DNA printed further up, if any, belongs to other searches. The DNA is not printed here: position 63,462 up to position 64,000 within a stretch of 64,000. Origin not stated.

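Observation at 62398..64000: Csx1-like CARF-HEPN effector adjacent to a DUF1874 (AcrIII-1/Crn2-like ring nuclease) gene, with no CRISPR array in view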

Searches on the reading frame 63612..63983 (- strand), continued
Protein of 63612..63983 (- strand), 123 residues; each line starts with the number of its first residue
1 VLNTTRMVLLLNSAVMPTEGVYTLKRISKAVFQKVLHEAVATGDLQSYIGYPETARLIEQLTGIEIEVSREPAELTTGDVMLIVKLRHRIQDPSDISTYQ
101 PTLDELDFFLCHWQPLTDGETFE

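Call 47: find_encoding_contigs(protein=P0259, flank=8000, max_places=3)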
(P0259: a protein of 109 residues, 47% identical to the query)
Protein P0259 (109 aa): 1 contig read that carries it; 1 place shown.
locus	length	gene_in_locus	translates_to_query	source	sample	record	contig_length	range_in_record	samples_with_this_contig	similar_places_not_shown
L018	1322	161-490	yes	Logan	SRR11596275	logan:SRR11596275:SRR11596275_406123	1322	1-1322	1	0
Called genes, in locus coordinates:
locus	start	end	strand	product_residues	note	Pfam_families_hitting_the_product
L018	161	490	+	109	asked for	PF08960:STIV_B116-like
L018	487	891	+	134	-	-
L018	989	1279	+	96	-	PF22253:DUF6948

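Call 48: search_dna_similar(query=window:63615-63965:-, collection=phages, mode=protein, max_evalue=0.001, max_rows=40)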
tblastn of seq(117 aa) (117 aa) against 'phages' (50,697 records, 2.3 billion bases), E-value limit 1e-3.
No match.

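Call 54: search_protein_families(library=ncbifam, alignment_id=A1, max_evalue=0.01)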
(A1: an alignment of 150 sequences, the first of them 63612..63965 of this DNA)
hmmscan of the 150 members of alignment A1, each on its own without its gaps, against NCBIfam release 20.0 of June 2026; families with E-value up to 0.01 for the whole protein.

A. member 1, window:63612-63965:- (117 aa): 0 families

B. families by the number of members that match (of 150 scanned): 35 families (the first 25 are shown)
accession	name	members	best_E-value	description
NF041951.1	phage_RstR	4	3.8e-12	RstR family transcriptional repressor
TIGR03070.1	couple_hipB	4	2.3e-07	type II toxin-antitoxin system Y4mF family antitoxin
NF047948.1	male_kill_WMK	3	1.4e-07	WO male-killing family protein Wmk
TIGR01453.1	grpIintron_endo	2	2.8e-14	group I intron endonuclease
NF006015.0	PRK08154.1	2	9.6e-10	anaerobic benzoate catabolism transcriptional regulator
NF052239.1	antitox_spr1629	2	3.9e-07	spr1629 family repressor/antitoxin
NF010465.0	PRK13890.1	2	2.8e-06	conjugal transfer protein TrbA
TIGR03830.1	CxxCG_CxxCG_HTH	2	2.8e-05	type II TA system antitoxin MqsA family protein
NF007257.0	PRK09706.1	2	0.0009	transcriptional repressor DicA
NF007862.0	PRK10574.1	1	9.9e-11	prepilin peptidase-dependent pilin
NF003162.0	PRK04140.1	1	9e-09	transcriptional regulator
TIGR02532.1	IV_pilin_GFxxxE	1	6e-07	prepilin-type N-terminal cleavage/methylation domain-containing protein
NF040999.1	pilin_ComGC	1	8.8e-07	competence type IV pilus major pilin ComGC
NF041013.1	T4P_ComGE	1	1.1e-06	competence type IV pilus minor pilin ComGE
TIGR00270.2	TIGR00270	1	1.8e-06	multiprotein bridging factor aMBF1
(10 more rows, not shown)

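Call 55: search_protein_families(library=padloc, alignment_id=A1, max_evalue=0.01)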
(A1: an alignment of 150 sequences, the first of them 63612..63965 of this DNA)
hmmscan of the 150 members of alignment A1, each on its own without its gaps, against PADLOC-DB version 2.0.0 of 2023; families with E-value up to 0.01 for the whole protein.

A. member 1, window:63612-63965:- (117 aa): 1 family
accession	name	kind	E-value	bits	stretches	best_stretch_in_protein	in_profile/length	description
PDLC01147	Csx16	-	2.4e-07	29.5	1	1-88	1-84/105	Csx16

B. families by the number of members that match (of 150 scanned): 27 families (the first 25 are shown)
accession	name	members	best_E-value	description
PDLC01147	Csx16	135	3.1e-12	Csx16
PDLC02926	HTH_VI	4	1.3e-10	-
PDLC03949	RmrA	4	5.3e-07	-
PDLC03954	RmrA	3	2e-08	-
PDLC03951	RmrA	3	9.1e-08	-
PDLC03955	RmrA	3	3.8e-06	-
PDLC03952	RmrA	3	4.8e-06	-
PDLC03665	Control_protein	3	0.0002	control protein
PDLC03945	RmrA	2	8.5e-08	-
PDLC03947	RmrA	2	2.3e-07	-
PDLC04142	capH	2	1.2e-05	capH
PDLC03944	RmrA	2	2.1e-05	-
PDLC03948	RmrA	2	5.3e-05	-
PDLC04133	mad1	2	0.00037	mads_1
PDLC04775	PDC-M69A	2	0.00054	-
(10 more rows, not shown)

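Call 65: search_solved_structures(query=A1, max_evalue=1, show_alignments=5)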
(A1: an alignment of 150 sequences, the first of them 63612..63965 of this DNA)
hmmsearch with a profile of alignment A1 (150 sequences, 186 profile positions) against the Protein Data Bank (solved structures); distinct sequences matched with E-value up to 1: 7.
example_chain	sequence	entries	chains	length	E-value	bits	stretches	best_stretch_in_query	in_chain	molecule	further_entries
8y7f_A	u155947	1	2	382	9.9e-19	70.5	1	28-131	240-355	CRISPR-associated protein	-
8y6z_B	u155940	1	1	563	2e-18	69.5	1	28-131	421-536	CRISPR-associated protein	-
8y7g_A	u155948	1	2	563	2.3e-17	66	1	28-131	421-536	CRISPR-associated protein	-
2j6b_A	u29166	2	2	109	3.5e-16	62.2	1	46-130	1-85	AFV3-109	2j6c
2j85_A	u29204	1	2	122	1.1e-09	41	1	62-131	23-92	STIV B116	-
2x4i_A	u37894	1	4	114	5.3e-08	35.5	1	64-131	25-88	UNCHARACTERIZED PROTEIN 114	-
6scf_A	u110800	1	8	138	6.5e-07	32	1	63-131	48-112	Uncharacterized protein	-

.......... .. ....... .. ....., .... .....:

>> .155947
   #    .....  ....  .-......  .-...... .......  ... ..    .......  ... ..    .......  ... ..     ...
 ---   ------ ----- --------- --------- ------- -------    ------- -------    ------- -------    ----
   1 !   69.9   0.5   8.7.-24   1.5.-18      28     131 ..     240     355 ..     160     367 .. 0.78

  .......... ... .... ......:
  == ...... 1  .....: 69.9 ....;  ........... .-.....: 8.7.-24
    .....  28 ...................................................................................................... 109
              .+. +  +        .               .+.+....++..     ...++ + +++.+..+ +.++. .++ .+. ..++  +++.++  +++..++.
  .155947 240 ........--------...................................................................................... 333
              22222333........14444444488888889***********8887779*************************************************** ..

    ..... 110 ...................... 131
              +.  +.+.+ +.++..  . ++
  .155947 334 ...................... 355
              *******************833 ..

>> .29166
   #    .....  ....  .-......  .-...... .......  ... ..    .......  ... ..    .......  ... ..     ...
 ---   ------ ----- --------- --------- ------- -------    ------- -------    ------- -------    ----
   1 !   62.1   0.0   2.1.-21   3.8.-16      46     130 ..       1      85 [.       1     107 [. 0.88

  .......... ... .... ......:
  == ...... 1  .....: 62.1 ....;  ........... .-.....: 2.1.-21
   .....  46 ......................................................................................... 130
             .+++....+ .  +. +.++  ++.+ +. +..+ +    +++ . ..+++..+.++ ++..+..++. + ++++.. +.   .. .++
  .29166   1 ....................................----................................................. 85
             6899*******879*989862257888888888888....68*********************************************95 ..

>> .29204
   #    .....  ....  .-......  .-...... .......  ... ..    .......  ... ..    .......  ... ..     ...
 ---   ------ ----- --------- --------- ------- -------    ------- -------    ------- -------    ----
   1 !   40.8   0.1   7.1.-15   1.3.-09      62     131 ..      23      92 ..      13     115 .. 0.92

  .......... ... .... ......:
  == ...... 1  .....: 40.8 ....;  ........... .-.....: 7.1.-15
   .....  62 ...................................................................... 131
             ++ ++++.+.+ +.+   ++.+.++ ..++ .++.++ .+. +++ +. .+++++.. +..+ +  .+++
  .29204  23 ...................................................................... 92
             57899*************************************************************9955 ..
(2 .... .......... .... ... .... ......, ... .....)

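Call 66: predict_structure(alignment_id=A1)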
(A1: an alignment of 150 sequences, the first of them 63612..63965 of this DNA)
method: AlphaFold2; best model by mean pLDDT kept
length: 117 residues; sequences in the alignment: 150
mean_pLDDT: 94.2   pTM: 0.85
mean pLDDT of the five models: 94.2, 93.8, 93.7, 93.5, 93.4
residues with pLDDT >= 90: 102; 70-90: 11; 50-70: 4; < 50: 0
segments of 3 or more residues with pLDDT < 50: none
pLDDT, mean of each block of 10 residues (from residue 1): 92 95 98 98 96 98 95 96 91 94 96 74
secondary structure, 60 per line:
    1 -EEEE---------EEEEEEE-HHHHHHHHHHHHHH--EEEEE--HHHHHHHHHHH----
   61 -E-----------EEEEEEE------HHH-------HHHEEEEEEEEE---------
elements in order: E2-5 E15-21 H23-36 E39-43 H46-56 E74-80 E100-108

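Call 71: fold_search(model_id=the predicted structure, library=pdb)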
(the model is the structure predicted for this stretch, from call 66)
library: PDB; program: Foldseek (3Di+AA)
matches with E <= 10: 163; with E <= 0.001: 16
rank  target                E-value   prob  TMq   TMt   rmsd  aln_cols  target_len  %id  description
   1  8y7f_B                2.7e-08  1.00  0.72  0.25   5.1       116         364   20  Crystal structure of CARF domain-truncated Csx1-Crn2 from Marinitoga sp. (released 2024-07-17)
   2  8y7f_A                3.5e-08  1.00  0.74  0.25   4.3       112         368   21  Crystal structure of CARF domain-truncated Csx1-Crn2 from Marinitoga sp. (released 2024-07-17)
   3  8y7g_B                5.3e-08  1.00  0.78  0.18   3.7       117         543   20  Crystal structure of the Marinitoga sp. Csx1-Crn2 H495A mutant in complex with cyclic-tetraadenylate (cA4) (released 2024-07-17)
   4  8y7g_A                6.0e-08  1.00  0.77  0.18   3.6       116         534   20  Crystal structure of the Marinitoga sp. Csx1-Crn2 H495A mutant in complex with cyclic-tetraadenylate (cA4) (released 2024-07-17)
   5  2j85_A                6.4e-08  1.00  0.73  0.73   3.3       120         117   18  B116 of Sulfolobus turreted icosahedral virus (STIV) (released 2006-11-02)
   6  2j85_B                3.4e-07  1.00  0.71  0.72   5.4       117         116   19  B116 of Sulfolobus turreted icosahedral virus (STIV) (released 2006-11-02)
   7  2j6b                  5.0e-07  1.00  0.71  0.76   3.6       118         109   22  crystal structure of AFV3-109, a highly conserved protein from crenarchaeal viruses (released 2007-02-20)
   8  6scf_F                1.8e-06  1.00  0.71  0.73   2.8       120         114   21  A viral anti-CRISPR subverts type III CRISPR immunity by rapid degradation of cyclic oligoadenylate (released 2019-10-30)
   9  6scf_A                2.0e-06  1.00  0.72  0.74   2.8       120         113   21  A viral anti-CRISPR subverts type III CRISPR immunity by rapid degradation of cyclic oligoadenylate (released 2019-10-30)
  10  6scf_E                2.8e-06  1.00  0.72  0.75   2.8       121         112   21  A viral anti-CRISPR subverts type III CRISPR immunity by rapid degradation of cyclic oligoadenylate (released 2019-10-30)
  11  2x4i_C                5.5e-06  1.00  0.66  0.77   5.1       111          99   21  ORF 114a from Sulfolobus islandicus rudivirus 1 (released 2010-07-21)
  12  6scf_H                1.0e-05  1.00  0.69  0.74   2.8       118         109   20  A viral anti-CRISPR subverts type III CRISPR immunity by rapid degradation of cyclic oligoadenylate (released 2019-10-30)
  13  2x4i_D                1.1e-05  1.00  0.66  0.75   4.3       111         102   19  ORF 114a from Sulfolobus islandicus rudivirus 1 (released 2010-07-21)
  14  6scf_C                1.1e-05  1.00  0.70  0.73   2.8       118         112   21  A viral anti-CRISPR subverts type III CRISPR immunity by rapid degradation of cyclic oligoadenylate (released 2019-10-30)
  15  2x4i_B                1.7e-05  1.00  0.60  0.68   5.7       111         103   21  ORF 114a from Sulfolobus islandicus rudivirus 1 (released 2010-07-21)
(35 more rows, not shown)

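Call 77: find_related_loci(query=A3, collection=viral_contigs, flank=6000)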
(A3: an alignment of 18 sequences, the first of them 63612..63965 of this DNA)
Query A3 (117 aa) in viral_contigs; peptide patterns used: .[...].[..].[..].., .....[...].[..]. (x = any residue, [..] = any of these).
101 stretches matched a pattern; 30 encode a relative of the query (tblastn E <= 1e-3); 30 distinct loci.
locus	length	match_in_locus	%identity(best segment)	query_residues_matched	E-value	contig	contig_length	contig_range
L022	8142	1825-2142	47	3-108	1e-31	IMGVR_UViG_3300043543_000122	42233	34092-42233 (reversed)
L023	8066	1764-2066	47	3-103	7e-27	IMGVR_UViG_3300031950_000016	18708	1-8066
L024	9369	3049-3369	40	1-107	6e-27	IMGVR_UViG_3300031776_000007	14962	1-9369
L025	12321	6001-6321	40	1-107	2e-26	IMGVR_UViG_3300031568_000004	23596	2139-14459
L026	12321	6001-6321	37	1-107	3e-25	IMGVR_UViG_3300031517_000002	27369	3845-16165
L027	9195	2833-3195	37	3-116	4e-25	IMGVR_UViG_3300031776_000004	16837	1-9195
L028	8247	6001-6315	40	3-107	9e-25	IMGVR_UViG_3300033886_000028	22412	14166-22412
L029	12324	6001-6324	42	2-110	1e-24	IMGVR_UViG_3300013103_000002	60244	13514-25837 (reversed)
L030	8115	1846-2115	44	1-89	2e-24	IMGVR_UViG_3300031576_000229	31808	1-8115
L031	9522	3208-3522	41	4-110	3e-24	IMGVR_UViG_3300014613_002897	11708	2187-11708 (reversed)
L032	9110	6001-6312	40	1-107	7e-24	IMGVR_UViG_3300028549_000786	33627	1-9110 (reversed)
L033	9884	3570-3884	36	3-107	9e-23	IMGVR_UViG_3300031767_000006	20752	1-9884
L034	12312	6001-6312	39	1-107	1e-22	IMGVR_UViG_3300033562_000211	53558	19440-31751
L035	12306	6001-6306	44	2-102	9e-23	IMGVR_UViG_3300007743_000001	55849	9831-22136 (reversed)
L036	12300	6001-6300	41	1-104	7e-22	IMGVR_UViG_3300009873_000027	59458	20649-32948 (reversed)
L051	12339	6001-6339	46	3-110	4e-23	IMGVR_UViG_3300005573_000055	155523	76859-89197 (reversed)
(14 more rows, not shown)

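Call 80: search_protein_families(library=phrogs, proteins=[L029:3162-3638:-, L029:9141-10358:+, L029:10493-11473:+, L029:6377-7903:+, L035:2817-3587:+, L035:4926-5615:+, L035:8095-11871:-, L051:10192-10815:+, L051:6979-7410:+, window:63612-63965:-], max_evalue=0.00001)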
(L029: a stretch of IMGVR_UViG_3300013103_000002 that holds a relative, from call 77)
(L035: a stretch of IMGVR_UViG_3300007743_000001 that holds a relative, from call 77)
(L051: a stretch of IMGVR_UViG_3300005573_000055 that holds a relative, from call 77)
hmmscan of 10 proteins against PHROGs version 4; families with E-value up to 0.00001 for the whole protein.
L029:3162-3638:- (158 aa): 5 families
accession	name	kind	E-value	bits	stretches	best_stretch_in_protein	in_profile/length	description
phrog_51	-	head and packaging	1.9e-19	71.4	1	13-139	80-184/261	terminase small subunit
phrog_17390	-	unknown function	2.7e-11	44.1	1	21-81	2-62/69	-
phrog_2606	-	head and packaging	5.8e-09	36.7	1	20-88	87-156/310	terminase small subunit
phrog_5334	-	head and packaging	1.2e-08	36.3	1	25-124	20-119/162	terminase small subunit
phrog_641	-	head and packaging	1.2e-06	30.1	1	22-91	3-72/162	terminase small subunit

L029:9141-10358:+ (405 aa): 4 families
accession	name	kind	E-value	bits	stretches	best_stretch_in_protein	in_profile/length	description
phrog_19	-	DNA, RNA and nucleotide metabolism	4.3e-53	182.1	1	2-400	162-587/621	DnaB-like replicative helicase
phrog_239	-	DNA, RNA and nucleotide metabolism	1.8e-19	71.1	1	123-398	316-604/801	DNA primase/helicase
phrog_243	-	DNA, RNA and nucleotide metabolism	8.5e-16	58.7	1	142-375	8-245/273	DnaB-like replicative helicase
phrog_23150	-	unknown function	3.9e-06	27.6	1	85-187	105-210/217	-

L029:10493-11473:+ (326 aa): 4 families
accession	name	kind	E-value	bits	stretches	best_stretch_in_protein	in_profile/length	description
phrog_47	-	DNA, RNA and nucleotide metabolism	1.7e-42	147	1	24-322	18-332/947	DNA primase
phrog_6444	-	DNA, RNA and nucleotide metabolism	5.1e-24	86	1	157-314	195-354/577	DNA primase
phrog_239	-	DNA, RNA and nucleotide metabolism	1.7e-14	54.7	1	53-321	44-305/801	DNA primase/helicase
phrog_360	-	DNA, RNA and nucleotide metabolism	1.8e-06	29.1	1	34-97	13-70/133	DNA primase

L029:6377-7903:+ (508 aa): 9 families
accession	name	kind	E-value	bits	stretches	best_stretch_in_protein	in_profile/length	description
phrog_8638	-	unknown function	4e-108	363.5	1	4-502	27-549/568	-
phrog_3757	-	unknown function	1.2e-36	128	1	217-481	82-337/367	-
phrog_10401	-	other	1.1e-33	118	1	252-452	453-644/667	ATPase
phrog_30773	-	unknown function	8.6e-21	74.9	1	226-474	161-411/666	-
phrog_9172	-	unknown function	4.4e-12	46.6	1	245-374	88-224/509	-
phrog_10440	-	unknown function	1.3e-08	34.8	1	249-449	220-405/483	-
phrog_168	-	DNA, RNA and nucleotide metabolism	3.8e-07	31.1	0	253-331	36-111/314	clamp loader of DNA polymerase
phrog_4339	-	unknown function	2.2e-06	28.1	1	204-343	281-380/552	-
phrog_11838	-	DNA, RNA and nucleotide metabolism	6.3e-06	26.6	0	262-330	41-108/420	clamp loader of DNA polymerase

L035:2817-3587:+ (256 aa): 1 family
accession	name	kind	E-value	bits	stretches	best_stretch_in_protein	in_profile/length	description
phrog_424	-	moron, auxiliary metabolic gene and host takeover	4e-36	126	1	1-254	161-414/460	phosphoadenosine phosphosulfate reductase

L035:4926-5615:+ (229 aa): 0 families

L035:8095-11871:- (1258 aa): 0 families

L051:10192-10815:+ (207 aa): 1 family
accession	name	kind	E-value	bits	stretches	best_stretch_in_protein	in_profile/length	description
phrog_25648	-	unknown function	5.9e-19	69.7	1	42-191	68-215/224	-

L051:6979-7410:+ (143 aa): 2 families
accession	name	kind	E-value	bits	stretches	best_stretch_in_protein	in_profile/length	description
phrog_671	-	other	1.2e-11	44.9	1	4-141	536-652/678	nucleotide pyrophosphohydrolase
phrog_2144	-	other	3.6e-06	27.9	1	76-122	65-111/290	MazG-like pyrophosphatase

window:63612-63965:- (117 aa): 1 family
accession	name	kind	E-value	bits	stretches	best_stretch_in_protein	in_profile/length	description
phrog_5063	-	unknown function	4.2e-11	43.9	1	1-92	2-93/111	-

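Call 93: find_encoding_contigs(protein=P0255, flank=8000, max_places=3)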
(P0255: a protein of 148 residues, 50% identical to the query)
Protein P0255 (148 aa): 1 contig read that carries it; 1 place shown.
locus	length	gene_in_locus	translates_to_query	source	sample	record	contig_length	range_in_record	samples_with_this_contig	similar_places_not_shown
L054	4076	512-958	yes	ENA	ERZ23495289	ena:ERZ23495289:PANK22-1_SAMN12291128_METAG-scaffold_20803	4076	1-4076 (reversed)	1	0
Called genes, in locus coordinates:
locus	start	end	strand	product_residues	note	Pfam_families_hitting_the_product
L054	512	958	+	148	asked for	PF08960:STIV_B116-like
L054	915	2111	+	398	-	-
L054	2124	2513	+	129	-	-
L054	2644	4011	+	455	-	PF13643:DUF4145 (weak)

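Call 94: find_encoding_contigs(protein=P0258, flank=8000, max_places=3)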
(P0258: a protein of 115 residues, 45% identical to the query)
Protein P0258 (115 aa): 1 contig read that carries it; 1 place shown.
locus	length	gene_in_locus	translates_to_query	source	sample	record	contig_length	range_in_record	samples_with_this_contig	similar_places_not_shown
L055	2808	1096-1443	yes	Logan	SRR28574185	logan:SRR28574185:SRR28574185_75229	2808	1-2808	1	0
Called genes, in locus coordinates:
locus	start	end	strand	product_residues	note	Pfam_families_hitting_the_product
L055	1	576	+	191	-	?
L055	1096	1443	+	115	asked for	PF08960:STIV_B116-like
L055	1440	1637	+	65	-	-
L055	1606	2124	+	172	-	-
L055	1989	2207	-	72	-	-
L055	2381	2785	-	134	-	-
